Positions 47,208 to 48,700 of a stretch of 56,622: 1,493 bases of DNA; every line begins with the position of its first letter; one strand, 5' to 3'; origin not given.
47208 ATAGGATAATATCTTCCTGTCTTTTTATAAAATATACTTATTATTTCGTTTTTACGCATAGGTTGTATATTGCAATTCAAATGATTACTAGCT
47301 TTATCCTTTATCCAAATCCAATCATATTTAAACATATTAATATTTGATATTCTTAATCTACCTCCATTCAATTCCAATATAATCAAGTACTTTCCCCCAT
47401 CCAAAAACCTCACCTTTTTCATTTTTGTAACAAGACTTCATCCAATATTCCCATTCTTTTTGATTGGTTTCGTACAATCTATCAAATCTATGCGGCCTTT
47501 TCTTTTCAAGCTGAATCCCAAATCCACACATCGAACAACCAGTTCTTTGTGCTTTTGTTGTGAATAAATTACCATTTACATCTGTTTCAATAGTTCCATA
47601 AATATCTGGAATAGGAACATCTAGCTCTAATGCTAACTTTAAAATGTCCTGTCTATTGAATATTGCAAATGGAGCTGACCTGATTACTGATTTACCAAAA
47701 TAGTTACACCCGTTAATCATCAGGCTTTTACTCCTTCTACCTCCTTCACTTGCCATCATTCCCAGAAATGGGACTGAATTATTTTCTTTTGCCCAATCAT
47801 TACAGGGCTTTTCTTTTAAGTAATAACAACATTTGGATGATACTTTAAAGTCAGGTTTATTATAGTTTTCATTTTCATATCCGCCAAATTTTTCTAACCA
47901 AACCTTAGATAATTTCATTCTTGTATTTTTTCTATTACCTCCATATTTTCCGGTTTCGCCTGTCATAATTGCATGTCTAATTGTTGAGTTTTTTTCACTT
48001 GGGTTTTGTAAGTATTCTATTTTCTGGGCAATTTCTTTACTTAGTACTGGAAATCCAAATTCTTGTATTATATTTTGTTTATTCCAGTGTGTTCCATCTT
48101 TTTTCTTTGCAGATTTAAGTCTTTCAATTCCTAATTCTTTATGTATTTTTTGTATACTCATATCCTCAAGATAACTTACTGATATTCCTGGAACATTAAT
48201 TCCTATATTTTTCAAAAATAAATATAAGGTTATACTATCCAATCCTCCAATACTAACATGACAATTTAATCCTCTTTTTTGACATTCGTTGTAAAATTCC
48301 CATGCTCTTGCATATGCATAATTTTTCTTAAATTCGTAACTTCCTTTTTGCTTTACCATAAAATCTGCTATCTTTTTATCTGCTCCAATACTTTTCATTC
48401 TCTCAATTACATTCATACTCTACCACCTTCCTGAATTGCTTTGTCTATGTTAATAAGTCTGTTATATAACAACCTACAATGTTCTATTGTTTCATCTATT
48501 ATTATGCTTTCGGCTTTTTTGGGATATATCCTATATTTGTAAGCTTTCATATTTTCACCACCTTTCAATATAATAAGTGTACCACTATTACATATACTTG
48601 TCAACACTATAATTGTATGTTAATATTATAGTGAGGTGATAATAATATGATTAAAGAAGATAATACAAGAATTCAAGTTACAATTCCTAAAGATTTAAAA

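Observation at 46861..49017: DNA methyltransferase gene split by a ~1.5-kb cassette (PAPS-reductase-like gene, TnpB N-terminal stub, divergent RHH gene)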

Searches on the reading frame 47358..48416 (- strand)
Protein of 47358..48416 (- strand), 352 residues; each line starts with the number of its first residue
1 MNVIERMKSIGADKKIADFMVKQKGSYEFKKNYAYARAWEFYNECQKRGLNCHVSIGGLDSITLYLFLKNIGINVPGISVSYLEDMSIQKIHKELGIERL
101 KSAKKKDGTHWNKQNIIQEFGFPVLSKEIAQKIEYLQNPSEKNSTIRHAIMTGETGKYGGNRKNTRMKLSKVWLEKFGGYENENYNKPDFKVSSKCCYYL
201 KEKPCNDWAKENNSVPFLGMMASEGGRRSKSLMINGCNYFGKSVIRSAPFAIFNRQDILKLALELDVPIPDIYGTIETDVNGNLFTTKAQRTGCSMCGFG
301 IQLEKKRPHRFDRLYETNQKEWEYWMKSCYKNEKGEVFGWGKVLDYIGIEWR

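Call 3: search_protein_families(library=pfam, max_evalue=1, proteins=[window:47358-48416:-])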
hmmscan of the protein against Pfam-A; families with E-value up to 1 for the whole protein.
window:47358-48416:- (352 aa): 4 families
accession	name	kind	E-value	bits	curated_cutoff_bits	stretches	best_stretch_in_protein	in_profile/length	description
PF01507.26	PAPS_reduct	-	0.00081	19.9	22.5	1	182-275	75-162/175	Phosphoadenosine phosphosulfate reductase domain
PF24852.1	DUF7726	-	0.0069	16.9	26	1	14-50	37-72/73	Domain of unknown function (DUF7726)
PF06508.19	QueC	-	0.12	12.3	22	0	57-96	8-52/210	Queuosine biosynthesis protein QueC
PF07491.16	PPI_Ypi1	-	0.43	10.8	27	1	181-214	25-55/57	Protein phosphatase inhibitor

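Call 8: find_related_loci(query=window:47358-48416:-, collection=viral_contigs, flank=5000)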
Query window:47358-48416:- (352 aa) in viral_contigs; peptide patterns used: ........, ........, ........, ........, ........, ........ (x = any residue, [..] = any of these).
108 stretches matched a pattern; 95 encode a relative of the query (tblastn E <= 1e-3); the best 80 are kept; 80 distinct loci.
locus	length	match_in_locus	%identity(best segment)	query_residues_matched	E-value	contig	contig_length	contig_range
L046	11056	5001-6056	89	1-352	0e+0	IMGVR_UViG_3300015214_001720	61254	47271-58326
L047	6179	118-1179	78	2-351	0e+0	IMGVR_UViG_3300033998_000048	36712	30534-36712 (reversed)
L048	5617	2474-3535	78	2-351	0e+0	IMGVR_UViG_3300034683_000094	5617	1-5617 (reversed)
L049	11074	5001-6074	74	2-351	0e+0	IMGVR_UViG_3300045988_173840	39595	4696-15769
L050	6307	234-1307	74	2-351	0e+0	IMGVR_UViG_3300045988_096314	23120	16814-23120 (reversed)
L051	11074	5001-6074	74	2-351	0e+0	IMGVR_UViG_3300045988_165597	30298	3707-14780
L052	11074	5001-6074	74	2-351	1e-179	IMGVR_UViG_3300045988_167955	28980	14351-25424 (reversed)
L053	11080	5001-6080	73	2-352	1e-178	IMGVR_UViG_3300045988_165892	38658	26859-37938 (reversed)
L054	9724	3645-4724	73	2-352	9e-179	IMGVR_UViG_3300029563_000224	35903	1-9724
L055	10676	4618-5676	74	2-351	6e-177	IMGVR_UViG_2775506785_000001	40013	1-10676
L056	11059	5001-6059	74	2-351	2e-176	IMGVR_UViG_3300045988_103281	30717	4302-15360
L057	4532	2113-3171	74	2-351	0e+0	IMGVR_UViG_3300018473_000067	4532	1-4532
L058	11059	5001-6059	74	2-351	7e-176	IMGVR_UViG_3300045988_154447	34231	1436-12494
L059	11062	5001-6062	73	2-351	2e-175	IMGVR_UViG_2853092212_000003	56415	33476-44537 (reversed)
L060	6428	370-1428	73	2-351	2e-175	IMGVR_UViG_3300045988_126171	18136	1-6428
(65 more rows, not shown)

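Call 39: find_encoding_contigs(protein=window:47358-48416:-, flank=4000, max_places=8)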
Protein window:47358-48416:- (352 aa): 3 contigs read that carry it; 2 places shown.
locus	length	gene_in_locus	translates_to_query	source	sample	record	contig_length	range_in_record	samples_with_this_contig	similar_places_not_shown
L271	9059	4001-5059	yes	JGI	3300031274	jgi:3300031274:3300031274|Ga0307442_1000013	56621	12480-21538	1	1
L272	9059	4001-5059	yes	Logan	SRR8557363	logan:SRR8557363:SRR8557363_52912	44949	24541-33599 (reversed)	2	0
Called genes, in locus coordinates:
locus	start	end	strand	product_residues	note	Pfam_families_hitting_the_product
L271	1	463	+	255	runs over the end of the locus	PF09669:Phage_pRha (weak)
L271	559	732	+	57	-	-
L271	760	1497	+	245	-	-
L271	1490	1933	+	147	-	-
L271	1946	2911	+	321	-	-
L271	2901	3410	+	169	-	PF05063:MT-A70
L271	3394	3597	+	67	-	-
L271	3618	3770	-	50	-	PF01402:RHH_1 (weak), PF07878:RHH_5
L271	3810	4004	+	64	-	PF12323:HTH_OrfB_IS605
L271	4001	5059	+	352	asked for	-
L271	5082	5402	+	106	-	-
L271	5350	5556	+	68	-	-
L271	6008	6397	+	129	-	-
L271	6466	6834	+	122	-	-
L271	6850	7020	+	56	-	-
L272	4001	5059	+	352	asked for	-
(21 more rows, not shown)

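Call 47: search_protein_families(library=phrogs, max_evalue=0.001, proteins=[window:47358-48416:-])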
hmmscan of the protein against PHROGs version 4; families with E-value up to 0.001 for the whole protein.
window:47358-48416:- (352 aa): 1 family
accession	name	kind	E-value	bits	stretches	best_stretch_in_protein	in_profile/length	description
phrog_424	-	moron, auxiliary metabolic gene and host takeover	1.2e-21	78.2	1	57-327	169-363/460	phosphoadenosine phosphosulfate reductase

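Call 48: search_protein_families(library=ncbifam, max_evalue=0.001, proteins=[window:47358-48416:-])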
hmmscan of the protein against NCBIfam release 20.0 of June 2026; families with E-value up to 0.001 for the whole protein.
window:47358-48416:- (352 aa): 0 families

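Call 62: search_solved_structures(query=window:47358-48416:-, max_evalue=1)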
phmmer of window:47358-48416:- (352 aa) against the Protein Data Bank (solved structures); distinct sequences matched with E-value up to 1: 4.
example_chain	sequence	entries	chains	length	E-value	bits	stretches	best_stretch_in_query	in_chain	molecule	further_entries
2q35_A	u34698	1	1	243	0.63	12.3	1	225-266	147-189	CurF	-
2q2x_A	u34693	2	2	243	0.64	12.3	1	225-266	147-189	CurF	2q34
6rj1_A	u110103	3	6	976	0.77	12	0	211-270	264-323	Mgp-operon protein 3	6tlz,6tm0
2l1t_A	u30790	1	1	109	0.78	12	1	146-180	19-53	Uncharacterized protein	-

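Call 63: search_protein_families(library=padloc, max_evalue=0.01, proteins=[window:47358-48416:-])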
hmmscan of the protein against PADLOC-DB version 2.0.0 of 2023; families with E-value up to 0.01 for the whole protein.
window:47358-48416:- (352 aa): 1 family
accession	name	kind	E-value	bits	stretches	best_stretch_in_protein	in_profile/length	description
PDLC00911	QueC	-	0.00056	18.1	0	57-93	14-56/190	QueC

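Call 64: find_homologous_proteins(query=window:47358-48416:-, max_evalue=1e-10)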
Query window:47358-48416:- (352 aa): 5351 proteins with E <= 1e-10 among 6036 candidates; the best 120 are listed.
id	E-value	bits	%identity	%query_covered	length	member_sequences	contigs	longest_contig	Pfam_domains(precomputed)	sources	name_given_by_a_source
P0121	1.2e-219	747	89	100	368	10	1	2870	-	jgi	-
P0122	2.3e-218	742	89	100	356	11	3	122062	-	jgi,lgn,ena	jgi:hypothetical protein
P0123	1.0e-201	688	83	100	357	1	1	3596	-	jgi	jgi:hypothetical protein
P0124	3.8e-200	683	83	100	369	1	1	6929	-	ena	-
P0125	7.9e-195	665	80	100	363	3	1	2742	-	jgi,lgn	jgi:hypothetical protein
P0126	6.6e-189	646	79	100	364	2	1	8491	-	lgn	-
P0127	7.1e-189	645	78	99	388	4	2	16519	-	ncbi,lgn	-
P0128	7.0e-185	632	77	99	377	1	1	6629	-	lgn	-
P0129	2.6e-183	627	75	99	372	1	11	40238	-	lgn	-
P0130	2.6e-183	627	76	99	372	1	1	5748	-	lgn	-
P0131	8.8e-183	625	76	100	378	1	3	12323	-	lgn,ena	-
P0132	1.1e-181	622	75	99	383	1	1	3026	-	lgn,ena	-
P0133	4.4e-180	617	76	99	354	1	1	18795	-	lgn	-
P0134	9.3e-180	615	75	99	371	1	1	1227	-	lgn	-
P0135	1.0e-179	615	76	100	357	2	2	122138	-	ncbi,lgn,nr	ncbi:MAG: hypothetical protein VB018_03825 [Lachnospiraceae bacterium]|nr:hypothetical protein [Lach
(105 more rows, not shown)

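Call 67: list_cluster_members(proteins=[window:47358-48416:-, window:48647-48796:+, P0001])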
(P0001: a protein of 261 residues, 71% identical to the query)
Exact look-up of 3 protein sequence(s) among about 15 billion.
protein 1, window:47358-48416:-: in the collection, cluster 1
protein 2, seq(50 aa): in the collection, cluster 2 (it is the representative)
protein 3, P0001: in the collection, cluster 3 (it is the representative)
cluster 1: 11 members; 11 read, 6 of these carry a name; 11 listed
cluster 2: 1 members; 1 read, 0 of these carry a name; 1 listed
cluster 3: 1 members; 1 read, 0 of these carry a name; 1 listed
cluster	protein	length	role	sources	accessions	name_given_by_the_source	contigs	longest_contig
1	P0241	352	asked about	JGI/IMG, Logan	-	-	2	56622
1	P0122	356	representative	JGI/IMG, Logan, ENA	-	hypothetical protein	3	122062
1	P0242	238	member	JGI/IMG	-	hypothetical protein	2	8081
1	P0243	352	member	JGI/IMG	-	hypothetical protein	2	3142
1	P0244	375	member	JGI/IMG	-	hypothetical protein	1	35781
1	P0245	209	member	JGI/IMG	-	3'-phosphoadenosine 5'-phosphosulfate sulfotransferase (PAPS reductase)/FAD synthetase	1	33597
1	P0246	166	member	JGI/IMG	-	hypothetical protein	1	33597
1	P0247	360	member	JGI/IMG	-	-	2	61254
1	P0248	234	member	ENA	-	-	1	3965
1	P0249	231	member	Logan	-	-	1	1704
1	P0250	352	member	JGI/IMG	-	-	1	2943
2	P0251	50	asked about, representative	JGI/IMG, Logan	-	-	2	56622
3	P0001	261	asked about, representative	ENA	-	-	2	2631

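Call 68: find_encoding_contigs(protein=P0243, flank=3000)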
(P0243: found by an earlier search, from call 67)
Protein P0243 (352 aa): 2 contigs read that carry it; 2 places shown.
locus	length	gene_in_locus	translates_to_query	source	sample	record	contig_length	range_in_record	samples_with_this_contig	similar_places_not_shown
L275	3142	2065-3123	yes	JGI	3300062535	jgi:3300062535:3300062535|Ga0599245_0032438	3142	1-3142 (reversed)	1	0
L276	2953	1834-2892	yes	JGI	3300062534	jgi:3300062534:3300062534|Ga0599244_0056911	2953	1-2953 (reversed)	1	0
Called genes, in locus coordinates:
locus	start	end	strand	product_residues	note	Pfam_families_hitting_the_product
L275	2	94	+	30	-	?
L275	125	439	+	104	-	-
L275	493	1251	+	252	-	-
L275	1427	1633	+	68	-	-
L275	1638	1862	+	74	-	-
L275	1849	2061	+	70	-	-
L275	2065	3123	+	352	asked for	-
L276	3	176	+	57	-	?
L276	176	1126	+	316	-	-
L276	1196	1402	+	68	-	-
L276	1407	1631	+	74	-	-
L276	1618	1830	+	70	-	-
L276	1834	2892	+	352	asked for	-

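Call 71: predict_structure(alignment_id=A6)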
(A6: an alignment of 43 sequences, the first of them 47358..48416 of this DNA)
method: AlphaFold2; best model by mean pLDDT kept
length: 352 residues; sequences in the alignment: 43
mean_pLDDT: 82.9   pTM: 0.82
mean pLDDT of the five models: 82.9, 82.7, 79.3, 77.8, 77.5
residues with pLDDT >= 90: 134; 70-90: 166; 50-70: 29; < 50: 23
segments of 3 or more residues with pLDDT < 50: 157-164, 223-227, 298-306
pLDDT, mean of each block of 10 residues (from residue 1): 76 89 95 97 96 92 97 95 82 95 92 88 75 87 85 58 60 80 78 84 90 89 53 84 86 91 96 90 84 49 48 80 90 91 83 69
secondary structure, 60 per line:
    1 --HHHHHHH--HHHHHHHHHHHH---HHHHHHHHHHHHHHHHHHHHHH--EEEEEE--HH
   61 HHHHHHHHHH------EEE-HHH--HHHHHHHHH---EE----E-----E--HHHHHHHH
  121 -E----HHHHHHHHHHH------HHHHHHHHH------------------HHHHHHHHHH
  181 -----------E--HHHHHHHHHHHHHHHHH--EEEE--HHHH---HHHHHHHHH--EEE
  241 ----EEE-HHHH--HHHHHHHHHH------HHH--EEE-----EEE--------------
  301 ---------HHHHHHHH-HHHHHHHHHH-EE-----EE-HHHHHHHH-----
elements in order: H3-9 H12-23 H27-48 E51-56 H59-70 E77-79 H86-94 H113-120 H127-137 H144-152 H171-180 H195-211 E214-217 H220-223 H227-235 E238-240 E245-247 H249-252 H255-264 E276-278 E284-286 H310-317 H319-328 H340-347

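Call 74: fold_search(model_id=the predicted structure, library=pdb)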
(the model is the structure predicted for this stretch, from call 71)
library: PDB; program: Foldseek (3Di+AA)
matches with E <= 10: 807; with E <= 0.001: 0
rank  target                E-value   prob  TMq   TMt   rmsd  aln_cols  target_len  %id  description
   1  4bwv_A                1.7e-03  1.00  0.36  0.52  11.9       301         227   10  Structure of Adenosine 5-prime-phosphosulfate Reductase apr-b from Physcomitrella Patens (released 2013-11-27)
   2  6vpu_H                2.7e-03  1.00  0.33  0.48   9.7       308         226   12  1.90 Angstrom Resolution Crystal Structure Phosphoadenosine Phosphosulfate Reductase (CysH) from Vibrio vulnificus (released 2021-02-10)
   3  6vpu_F                3.0e-03  0.99  0.34  0.48   9.7       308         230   13  1.90 Angstrom Resolution Crystal Structure Phosphoadenosine Phosphosulfate Reductase (CysH) from Vibrio vulnificus (released 2021-02-10)
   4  5gha_A                3.2e-03  1.00  0.31  0.35   7.0       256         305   14  Sulfur Transferase TtuA in complex with Sulfur Carrier TtuB (released 2017-05-03)
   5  2ywb_A                3.4e-03  0.99  0.27  0.21   8.9       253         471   14  Crystal structure of GMP synthetase from Thermus thermophilus (released 2007-10-23)
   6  5b4e                  3.6e-03  0.99  0.29  0.33   9.6       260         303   12  Sulfur Transferase TtuA in complex with iron sulfur cluster and ATP derivative (released 2017-05-03)
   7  2ywc_A                3.8e-03  0.99  0.27  0.21   8.9       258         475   14  Crystal structure of GMP synthetase from Thermus thermophilus in complex with XMP (released 2007-10-23)
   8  2ywc_B                3.8e-03  0.97  0.23  0.18  13.4       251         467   12  Crystal structure of GMP synthetase from Thermus thermophilus in complex with XMP (released 2007-10-23)
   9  6vpu_C                4.8e-03  0.99  0.33  0.51   9.0       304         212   11  1.90 Angstrom Resolution Crystal Structure Phosphoadenosine Phosphosulfate Reductase (CysH) from Vibrio vulnificus (released 2021-02-10)
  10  1sur                  5.3e-03  1.00  0.37  0.56   8.4       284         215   12  PHOSPHO-ADENYLYL-SULFATE REDUCTASE (released 1999-05-11)
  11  6vpu_E                5.7e-03  0.99  0.32  0.47   9.1       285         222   12  1.90 Angstrom Resolution Crystal Structure Phosphoadenosine Phosphosulfate Reductase (CysH) from Vibrio vulnificus (released 2021-02-10)
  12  2ywc_D                5.7e-03  0.99  0.26  0.21   8.9       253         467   13  Crystal structure of GMP synthetase from Thermus thermophilus in complex with XMP (released 2007-10-23)
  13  2oq2_C                6.7e-03  0.99  0.33  0.44  13.0       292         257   12  Crystal structure of yeast PAPS reductase with PAP, a product complex (released 2008-01-15)
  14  5gha_D                6.7e-03  0.99  0.29  0.32   8.4       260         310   14  Sulfur Transferase TtuA in complex with Sulfur Carrier TtuB (released 2017-05-03)
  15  5ztb_B                6.7e-03  0.96  0.27  0.30  10.7       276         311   12  Structure of Sulfurtransferase (released 2019-06-12)
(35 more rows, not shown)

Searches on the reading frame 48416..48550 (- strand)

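Call 3: search_protein_families(library=pfam, max_evalue=1, proteins=[window:48416-48550:-])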
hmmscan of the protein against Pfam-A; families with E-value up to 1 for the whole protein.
seq(45 aa): 1 family
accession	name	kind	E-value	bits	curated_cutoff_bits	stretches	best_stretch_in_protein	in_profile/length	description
PF12323.14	HTH_OrfB_IS605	-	1.7e-09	37.4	21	1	2-43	4-46/47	Helix-turn-helix domain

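Call 47: search_protein_families(library=phrogs, max_evalue=0.001, proteins=[window:48416-48550:-])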
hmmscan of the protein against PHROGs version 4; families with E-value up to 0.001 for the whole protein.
seq(45 aa): 2 families
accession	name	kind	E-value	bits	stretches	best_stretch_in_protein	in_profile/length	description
phrog_13964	-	integration and excision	5e-07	30.5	1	2-38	3-39/237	transposase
phrog_506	-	integration and excision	1.3e-06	28.8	1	1-41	7-47/403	transposase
